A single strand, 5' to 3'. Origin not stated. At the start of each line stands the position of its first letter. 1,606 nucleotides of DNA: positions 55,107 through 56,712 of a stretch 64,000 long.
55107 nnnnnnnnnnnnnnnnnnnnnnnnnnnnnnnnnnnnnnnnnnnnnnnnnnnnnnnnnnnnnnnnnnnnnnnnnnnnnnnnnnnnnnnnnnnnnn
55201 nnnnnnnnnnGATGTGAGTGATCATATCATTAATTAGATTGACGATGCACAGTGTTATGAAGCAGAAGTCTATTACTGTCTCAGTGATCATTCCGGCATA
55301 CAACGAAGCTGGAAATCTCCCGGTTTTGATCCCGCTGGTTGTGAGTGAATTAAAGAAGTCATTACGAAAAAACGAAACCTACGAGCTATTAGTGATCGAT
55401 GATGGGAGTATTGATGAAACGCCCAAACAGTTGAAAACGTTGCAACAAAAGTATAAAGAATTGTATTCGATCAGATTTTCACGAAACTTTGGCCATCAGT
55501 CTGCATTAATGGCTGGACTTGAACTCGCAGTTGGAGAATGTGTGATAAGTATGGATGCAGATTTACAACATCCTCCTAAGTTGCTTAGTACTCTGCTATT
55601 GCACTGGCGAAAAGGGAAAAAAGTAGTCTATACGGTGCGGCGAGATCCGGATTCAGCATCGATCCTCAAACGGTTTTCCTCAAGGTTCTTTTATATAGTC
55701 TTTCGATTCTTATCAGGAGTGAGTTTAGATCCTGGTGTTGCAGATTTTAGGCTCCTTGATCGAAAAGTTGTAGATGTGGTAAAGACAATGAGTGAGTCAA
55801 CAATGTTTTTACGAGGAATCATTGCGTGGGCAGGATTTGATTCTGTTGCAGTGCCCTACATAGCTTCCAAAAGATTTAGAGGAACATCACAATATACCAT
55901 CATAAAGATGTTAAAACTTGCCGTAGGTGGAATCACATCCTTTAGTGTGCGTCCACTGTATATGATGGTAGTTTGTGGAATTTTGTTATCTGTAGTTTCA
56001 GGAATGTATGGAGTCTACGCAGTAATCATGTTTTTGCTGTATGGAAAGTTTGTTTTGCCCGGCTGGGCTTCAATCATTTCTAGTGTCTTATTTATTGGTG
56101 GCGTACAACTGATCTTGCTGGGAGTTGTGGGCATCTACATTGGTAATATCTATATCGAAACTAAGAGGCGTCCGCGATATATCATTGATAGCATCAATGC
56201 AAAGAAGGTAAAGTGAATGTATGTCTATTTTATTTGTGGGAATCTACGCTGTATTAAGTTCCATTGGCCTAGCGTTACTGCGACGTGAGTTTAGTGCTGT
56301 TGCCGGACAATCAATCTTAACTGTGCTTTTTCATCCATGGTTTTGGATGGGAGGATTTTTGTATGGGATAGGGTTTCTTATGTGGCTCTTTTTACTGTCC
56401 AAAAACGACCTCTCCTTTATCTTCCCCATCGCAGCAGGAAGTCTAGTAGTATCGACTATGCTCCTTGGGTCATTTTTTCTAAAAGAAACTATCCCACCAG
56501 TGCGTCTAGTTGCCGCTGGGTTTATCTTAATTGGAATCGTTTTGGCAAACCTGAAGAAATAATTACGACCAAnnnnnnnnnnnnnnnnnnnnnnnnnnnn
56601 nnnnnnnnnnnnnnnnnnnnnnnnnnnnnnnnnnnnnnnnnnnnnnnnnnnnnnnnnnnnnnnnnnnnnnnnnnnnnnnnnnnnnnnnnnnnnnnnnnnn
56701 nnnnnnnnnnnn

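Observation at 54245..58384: Lipid-linked donor module 2: an arn-like arrangement of SDR epimerase, ArnC-like GT2, ArnE/F-like small DMT protein and a GT-C-like membrane protein.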

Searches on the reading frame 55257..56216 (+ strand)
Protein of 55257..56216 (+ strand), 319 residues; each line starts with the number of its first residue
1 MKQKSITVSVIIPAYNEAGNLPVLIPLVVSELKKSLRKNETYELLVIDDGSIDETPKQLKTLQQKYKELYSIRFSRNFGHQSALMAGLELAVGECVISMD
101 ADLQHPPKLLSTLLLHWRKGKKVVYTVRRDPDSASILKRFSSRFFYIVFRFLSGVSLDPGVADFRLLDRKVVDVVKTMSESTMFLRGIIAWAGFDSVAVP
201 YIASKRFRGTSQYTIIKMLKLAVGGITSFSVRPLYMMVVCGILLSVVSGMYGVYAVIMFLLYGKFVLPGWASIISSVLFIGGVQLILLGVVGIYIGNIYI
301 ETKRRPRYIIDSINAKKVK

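Call 3: search_protein_families(library=pfam, proteins=[window:55257-56216:+], max_evalue=0.01)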
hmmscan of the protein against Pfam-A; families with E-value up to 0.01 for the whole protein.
window:55257-56216:+ (319 aa): 3 families
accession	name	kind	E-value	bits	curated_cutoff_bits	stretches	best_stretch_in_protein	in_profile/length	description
PF00535.33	Glycos_transf_2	-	1.2e-28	100.6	23.3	1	9-164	1-156/168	Glycosyl transferase family 2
PF10111.15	Glyco_tranf_2_2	-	5.9e-05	23.1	27.3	1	9-103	1-92/276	Glycosyltransferase like family 2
PF02411.20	MerT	-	0.004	17.6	32.9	0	269-311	15-57/116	MerT mercuric transport protein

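Call 4: search_protein_families(library=ncbifam, proteins=[window:55257-56216:+], max_evalue=0.01)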
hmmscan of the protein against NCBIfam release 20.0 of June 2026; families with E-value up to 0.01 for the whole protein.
window:55257-56216:+ (319 aa): 19 families
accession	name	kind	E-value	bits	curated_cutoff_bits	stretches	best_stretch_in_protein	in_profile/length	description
NF047588.1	GlcsyltransPgfSStrep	equivalog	4.1e-74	249.6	500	1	7-315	2-307/308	glycosyltransferase PgfS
NF007986.1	PRK10714.1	equivalog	2.9e-45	154.6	529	1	7-314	7-312/316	undecaprenyl-phosphate 4-deoxy-4-formamido-L-arabinose transferase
NF041875.1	EPS_EpsD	equivalog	5.2e-15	55.7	370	1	8-132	1-119/325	exopolysaccharide biosynthesis glycosyltransferase EpsD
TIGR03937.1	PgaC_IcaA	equivalog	2.4e-14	53.1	422.3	1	5-104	44-137/407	poly-beta-1,6-N-acetyl-D-glucosamine synthase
NF007482.0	PRK10073.1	equivalog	2.4e-10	40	423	1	1-114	1-107/334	glycosyltransferase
TIGR04283.1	glyco_like_mftF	equivalog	1.7e-08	34.4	182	1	8-140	1-120/221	TIGR04283 family arsenosugar biosynthesis glycosyltransferase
NF010496.0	PRK13915.1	equivalog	1.9e-08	33.8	262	1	4-110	29-134/307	glucosyl-3-phosphoglycerate synthase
NF047683.1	TeichurnBiosyTuaG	equivalog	2e-08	34.2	400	1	1-113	1-107/252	teichuronic acid biosynthesis protein TuaG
TIGR03965.1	mycofact_glyco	equivalog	3.5e-08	32.8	280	1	6-118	74-180/467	mycofactocin biosynthesis glycosyltransferase MftF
TIGR04182.1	glyco_TIGR04182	equivalog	6.2e-08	32.4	325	1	8-297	2-284/293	S-layer glycoprotein N-glycosyltransferase AglJ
NF038302.1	EPS_HpsE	equivalog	2.6e-06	26.6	300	1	7-102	2-96/307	hormogonium polysaccharide biosynthesis glycosyltransferase HpsE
NF058614.1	PPMAGASynPpgS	equivalog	7.4e-05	22.3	370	1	8-121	2-105/226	polyprenyl-phospho-N-acetylgalactosaminyl synthase PpgS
TIGR03111.1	glyc2_xrt_Gpos1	hypoth_equivalog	0.00011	21.1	363.95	1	7-110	50-149/439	TIGR03111 family XrtG-associated glycosyltransferase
TIGR04242.1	nodulat_NodC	equivalog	0.00015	20.8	550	1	7-113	49-152/395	chitooligosaccharide synthase NodC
NF050050.1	ProtGlycPglI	equivalog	0.0005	19.5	500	1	8-124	4-115/306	GalNAc(5)-diNAcBac-PP-undecaprenol beta-1,3-glucosyltransferase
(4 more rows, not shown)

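Call 9: search_solved_structures(query=window:55257-56216:+, max_evalue=0.001)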
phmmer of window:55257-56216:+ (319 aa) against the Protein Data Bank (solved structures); distinct sequences matched with E-value up to 0.001: 13.
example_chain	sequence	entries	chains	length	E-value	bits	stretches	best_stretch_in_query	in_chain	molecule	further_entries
5ekp_C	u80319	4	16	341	2.6e-70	240.2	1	5-312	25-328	Uncharacterized glycosyltransferase sll0501 | Glycosyltransferase sll0501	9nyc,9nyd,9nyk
9nye_A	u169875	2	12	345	2.7e-70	240.1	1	5-312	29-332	Glycosyltransferase sll0501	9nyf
5eke_A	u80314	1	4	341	3.5e-70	239.7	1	5-312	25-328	Uncharacterized glycosyltransferase sll0501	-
9hwj_A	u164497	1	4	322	2.1e-39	138.7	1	8-313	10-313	Undecaprenyl-phosphate 4-deoxy-4-formamido-L-arabinose transferase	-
9bhc_C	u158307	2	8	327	3.2e-37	131.5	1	8-313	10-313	Undecaprenyl-phosphate 4-deoxy-4-formamido-L-arabinose transferase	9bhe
8vxh_A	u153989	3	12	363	4.7e-37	131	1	8-313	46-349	Undecaprenyl-phosphate 4-deoxy-4-formamido-L-arabinose transferase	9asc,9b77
5mlz_A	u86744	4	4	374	4.4e-15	58.8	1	4-211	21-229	Dolichol monophosphate mannose synthase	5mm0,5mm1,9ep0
2z87_A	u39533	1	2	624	2.5e-07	33.4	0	7-133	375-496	Chondroitin synthase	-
2z86_A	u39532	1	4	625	2.5e-07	33.3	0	7-133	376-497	Chondroitin synthase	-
6p61_A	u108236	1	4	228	2.2e-06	30.3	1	3-103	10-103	Glycosyltransferase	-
6yv7_B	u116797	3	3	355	0.00013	24.5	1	8-151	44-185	Glycosyl transferase, family 2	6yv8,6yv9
6yv7_A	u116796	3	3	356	0.00013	24.5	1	8-151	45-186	Glycosyl transferase, family 2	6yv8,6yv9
6h1j_A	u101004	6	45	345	0.00021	23.8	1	7-106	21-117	Probable ss-1,3-N-acetylglucosaminyltransferase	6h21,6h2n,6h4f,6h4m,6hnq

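Call 37: find_related_loci(query=window:55257-56216:+, collection=genome_contigs, flank=6000)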
Query window:55257-56216:+ (319 aa) in genome_contigs; peptide patterns used: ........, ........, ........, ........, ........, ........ (x = any residue, [..] = any of these).
80 stretches matched a pattern; 2 encode a relative of the query (tblastn E <= 1e-3); 2 distinct loci.
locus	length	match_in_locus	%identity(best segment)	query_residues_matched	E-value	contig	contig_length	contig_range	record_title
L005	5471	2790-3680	34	8-310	1e-56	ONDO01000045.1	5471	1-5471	uncultured Lachnospiraceae bacterium isolate RUG214 genome assembly, contig: scaffold_9922, whole genome shotgun sequenc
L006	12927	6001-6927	34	7-319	6e-58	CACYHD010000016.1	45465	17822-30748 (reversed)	MAG: uncultured Lachnospiraceae bacterium isolate RUG11944 genome assembly, contig: RUG11944_asm_16, whole genome shotgu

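Call 40: find_encoding_contigs(protein=window:55257-56216:+, flank=10000, max_places=3)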
Protein window:55257-56216:+ (319 aa): 2 contigs read that carry it; 2 places shown.
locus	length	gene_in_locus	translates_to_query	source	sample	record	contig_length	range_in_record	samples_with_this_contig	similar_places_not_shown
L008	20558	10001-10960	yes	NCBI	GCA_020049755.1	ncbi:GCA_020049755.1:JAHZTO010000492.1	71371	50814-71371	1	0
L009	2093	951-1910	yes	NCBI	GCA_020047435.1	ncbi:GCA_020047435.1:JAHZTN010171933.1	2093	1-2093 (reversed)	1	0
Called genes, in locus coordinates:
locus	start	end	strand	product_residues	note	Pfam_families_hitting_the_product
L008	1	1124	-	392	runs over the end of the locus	PF01041:DegT_DnrJ_EryC1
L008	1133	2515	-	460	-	PF01943:Polysacc_synt, PF13440:Polysacc_synt_3, PF03023:MurJ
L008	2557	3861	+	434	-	PF00534:Glycos_transf_1 (weak), PF13692:Glyco_trans_1_4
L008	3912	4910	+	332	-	PF01408:GFO_IDH_MocA, PF03447:NAD_binding_3 (weak), PF02894:GFO_IDH_MocA_C, PF22725:GFO_IDH_MocA_C3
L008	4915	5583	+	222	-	PF25084:LbH_EIF2B (faint), PF25087:GMPPB_C (faint), PF00132:Hexapep, PF14602:Hexapep_2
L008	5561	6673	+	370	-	PF00155:Aminotran_1_2, PF01041:DegT_DnrJ_EryC1, PF01212:Beta_elim_lyase (faint), PF01053:Cys_Met_Meta_PP (weak)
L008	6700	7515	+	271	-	PF00535:Glycos_transf_2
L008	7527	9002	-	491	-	PF13231:PMT_2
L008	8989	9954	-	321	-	PF01073:3Beta_HSD, PF01370:Epimerase, PF02719:Polysacc_synt_2, PF04321:RmlD_sub_bind, PF16363:GDP_Man_Dehyd, PF07993:NAD_binding_4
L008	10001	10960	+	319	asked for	PF00535:Glycos_transf_2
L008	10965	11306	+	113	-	-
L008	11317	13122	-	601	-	-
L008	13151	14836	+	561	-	PF19830:DUF6311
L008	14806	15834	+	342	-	PF13641:Glyco_tranf_2_3, PF00535:Glycos_transf_2, PF10111:Glyco_tranf_2_2, PF13632:Glyco_trans_2_3 (weak)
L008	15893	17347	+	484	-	PF00534:Glycos_transf_1, PF13692:Glyco_trans_1_4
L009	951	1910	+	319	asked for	PF00535:Glycos_transf_2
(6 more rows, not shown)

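Call 91: search_protein_families(library=pfam, proteins=[L006:6943-7467:+, L006:7445-10183:+, L006:5980-6930:+], max_evalue=1)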
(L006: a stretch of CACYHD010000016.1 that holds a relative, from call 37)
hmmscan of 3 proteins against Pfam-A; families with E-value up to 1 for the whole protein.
L006:6943-7467:+ (174 aa): 1 family
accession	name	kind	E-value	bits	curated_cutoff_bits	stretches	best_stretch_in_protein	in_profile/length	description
PF04138.20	GtrA_DPMS_TM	-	5.1e-19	69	26.1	1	52-167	2-117/117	GtrA/DPMS, transmembrane domain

L006:7445-10183:+ (912 aa): 3 families
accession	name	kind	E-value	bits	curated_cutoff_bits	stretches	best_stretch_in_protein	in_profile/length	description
PF09586.16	YfhO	-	8.4e-148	494.6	28.5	1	32-880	1-835/835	Bacterial membrane protein YfhO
PF19222.5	Noda_Vmethyltr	-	0.082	13.1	30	1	655-696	99-138/148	Nodavirus Vmethyltransferase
PF12733.13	Cadherin-like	-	0.28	12.1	24.2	0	714-772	13-75/89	Cadherin-like beta sandwich domain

L006:5980-6930:+ (316 aa): 7 families
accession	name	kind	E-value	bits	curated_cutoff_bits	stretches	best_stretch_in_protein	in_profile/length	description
PF00535.33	Glycos_transf_2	-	1.3e-35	123.3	23.3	1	11-173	2-167/168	Glycosyl transferase family 2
PF13641.12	Glyco_tranf_2_3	-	6.6e-08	33.3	27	1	9-135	3-131/230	Glycosyltransferase like family 2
PF10111.15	Glyco_tranf_2_2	-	4.8e-06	26.7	27.3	1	11-101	2-91/276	Glycosyltransferase like family 2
PF08020.16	DUF1706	-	0.0037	17.7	24.2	1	134-192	80-139/166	Protein of unknown function (DUF1706)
PF02411.20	MerT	-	0.011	16.2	32.9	1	265-307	14-56/116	MerT mercuric transport protein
PF13506.12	Glyco_transf_21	-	0.039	13.9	21.7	1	79-149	18-89/174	Glycosyl transferase family 21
PF13704.12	Glyco_tranf_2_4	-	0.053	14.5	27.5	1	44-101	23-81/98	Glycosyl transferase family 2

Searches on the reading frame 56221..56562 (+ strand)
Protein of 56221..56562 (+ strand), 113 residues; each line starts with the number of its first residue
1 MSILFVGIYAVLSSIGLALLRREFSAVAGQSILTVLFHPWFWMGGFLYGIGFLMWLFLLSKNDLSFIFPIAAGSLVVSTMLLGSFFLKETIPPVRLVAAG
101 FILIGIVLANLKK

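Call 3: search_protein_families(library=pfam, proteins=[window:56221-56562:+], max_evalue=0.01)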
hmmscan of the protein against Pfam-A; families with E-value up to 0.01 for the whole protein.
window:56221-56562:+ (113 aa): 2 families
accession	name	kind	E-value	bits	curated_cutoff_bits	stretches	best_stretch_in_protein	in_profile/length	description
PF10639.15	TMEM234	-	0.00019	21.9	30.1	1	30-108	33-111/113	Putative transmembrane family 234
PF00892.27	EamA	-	0.0006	20.5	28.2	1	9-110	37-134/135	EamA-like transporter family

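Call 4: search_protein_families(library=ncbifam, proteins=[window:56221-56562:+], max_evalue=0.01)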
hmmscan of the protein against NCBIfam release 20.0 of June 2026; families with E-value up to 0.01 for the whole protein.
window:56221-56562:+ (113 aa): 2 families
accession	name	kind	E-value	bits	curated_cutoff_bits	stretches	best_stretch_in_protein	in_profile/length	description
NF011625.2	PRK15051.1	equivalog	0.0015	18.7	92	1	38-108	35-106/111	4-amino-4-deoxy-L-arabinose-phosphoundecaprenol flippase subunit ArnE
TIGR00950.1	2A78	equivalog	0.0094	15.4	230.2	0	36-106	194-263/264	carboxylate/amino acid/amine transporter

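Call 10: search_solved_structures(query=window:56221-56562:+, max_evalue=10)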
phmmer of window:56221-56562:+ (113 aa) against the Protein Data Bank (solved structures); distinct sequences matched with E-value up to 10: 2.
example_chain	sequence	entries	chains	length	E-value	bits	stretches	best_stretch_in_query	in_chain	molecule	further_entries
9z7s_B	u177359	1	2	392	0.065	16.7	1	2-91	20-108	Magnesium transporter NIPA2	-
9z6n_A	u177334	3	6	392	0.072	16.6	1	2-91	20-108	Magnesium transporter NIPA2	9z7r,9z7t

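Call 36: find_homologous_proteins(query=window:56221-56562:+, max_evalue=0.001)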
Query window:56221-56562:+ (113 aa): 6 proteins with E <= 0.001 among 261 candidates.
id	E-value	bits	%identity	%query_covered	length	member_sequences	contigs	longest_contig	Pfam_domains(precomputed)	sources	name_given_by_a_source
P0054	2.5e-62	226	100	100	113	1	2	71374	-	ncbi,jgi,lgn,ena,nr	ncbi:hypothetical protein KBD71_00285 [Candidatus Woesebacteria bacterium]|nr:hypothetical protein [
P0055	1.1e-56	208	88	100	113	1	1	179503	-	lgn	-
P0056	2.2e-55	204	88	100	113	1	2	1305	-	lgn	-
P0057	4.9e-53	196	81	100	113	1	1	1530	-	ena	-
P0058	1.5e-49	185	78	100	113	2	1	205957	-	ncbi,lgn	-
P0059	1.4e-47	178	78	100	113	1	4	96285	PF00892.27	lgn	-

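Call 59: find_related_loci(query=A3, collection=metagenome_contigs, flank=6000)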
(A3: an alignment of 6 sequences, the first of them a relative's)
Query A3 (113 aa) in metagenome_contigs; peptide patterns used: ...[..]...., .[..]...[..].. (x = any residue, [..] = any of these).
497 stretches matched a pattern; 2 encode a relative of the query (tblastn E <= 1e-3); 2 distinct loci.
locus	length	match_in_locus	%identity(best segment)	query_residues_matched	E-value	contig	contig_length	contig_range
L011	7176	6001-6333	37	6-112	9e-19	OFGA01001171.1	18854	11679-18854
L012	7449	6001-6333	37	6-112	9e-19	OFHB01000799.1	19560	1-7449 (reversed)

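Call 61: search_protein_families(library=pfam, proteins=[L011:5986-6342:+, L011:3048-5150:+, L011:6362-7072:+, L011:5162-5914:+, L011:501-2963:+], max_evalue=0.01)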
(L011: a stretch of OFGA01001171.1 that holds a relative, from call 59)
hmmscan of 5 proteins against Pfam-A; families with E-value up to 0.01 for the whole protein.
L011:5986-6342:+ (118 aa): 2 families
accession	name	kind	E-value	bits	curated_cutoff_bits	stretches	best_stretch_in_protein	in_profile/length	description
PF00892.27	EamA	-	0.00062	20.5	28.2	1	12-114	38-134/135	EamA-like transporter family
PF10639.15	TMEM234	-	0.0012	19.4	30.1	1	33-113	32-112/113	Putative transmembrane family 234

L011:3048-5150:+ (700 aa): 0 families

L011:6362-7072:+ (236 aa): 3 families
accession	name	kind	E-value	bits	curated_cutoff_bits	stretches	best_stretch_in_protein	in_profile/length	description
PF00535.33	Glycos_transf_2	-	7.8e-28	97.9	23.3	1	10-166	2-165/168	Glycosyl transferase family 2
PF13641.12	Glyco_tranf_2_3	-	0.00015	22.3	27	1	8-135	3-137/230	Glycosyltransferase like family 2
PF10111.15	Glyco_tranf_2_2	-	0.0064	16.5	27.3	1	10-51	2-46/276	Glycosyltransferase like family 2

L011:5162-5914:+ (250 aa): 4 families
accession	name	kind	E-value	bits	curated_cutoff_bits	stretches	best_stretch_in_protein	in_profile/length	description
PF08242.18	Methyltransf_12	-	1.8e-05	25.8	30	1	83-169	1-98/98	Methyltransferase domain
PF13489.12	Methyltransf_23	-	0.00028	21.1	27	1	83-192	27-124/164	Methyltransferase domain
PF08241.18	Methyltransf_11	-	0.0044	18.1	21.2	1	96-169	19-93/95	Methyltransferase domain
PF13649.12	Methyltransf_25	-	0.0062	17.6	27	0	113-167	36-97/97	Methyltransferase domain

L011:501-2963:+ (820 aa): 3 families
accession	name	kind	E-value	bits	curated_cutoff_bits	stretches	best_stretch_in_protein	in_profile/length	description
PF00534.26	Glycos_transf_1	-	2.2e-18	66.8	26.4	1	220-362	10-154/172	Glycosyl transferases group 1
PF13692.12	Glyco_trans_1_4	-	9.4e-14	52.3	27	1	226-360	2-136/142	Glycosyl transferases group 1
PF20706.3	GT4-conflict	-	1.8e-06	27.6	26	1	256-333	233-312/385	Family 4 Glycosyltransferase in conflict systems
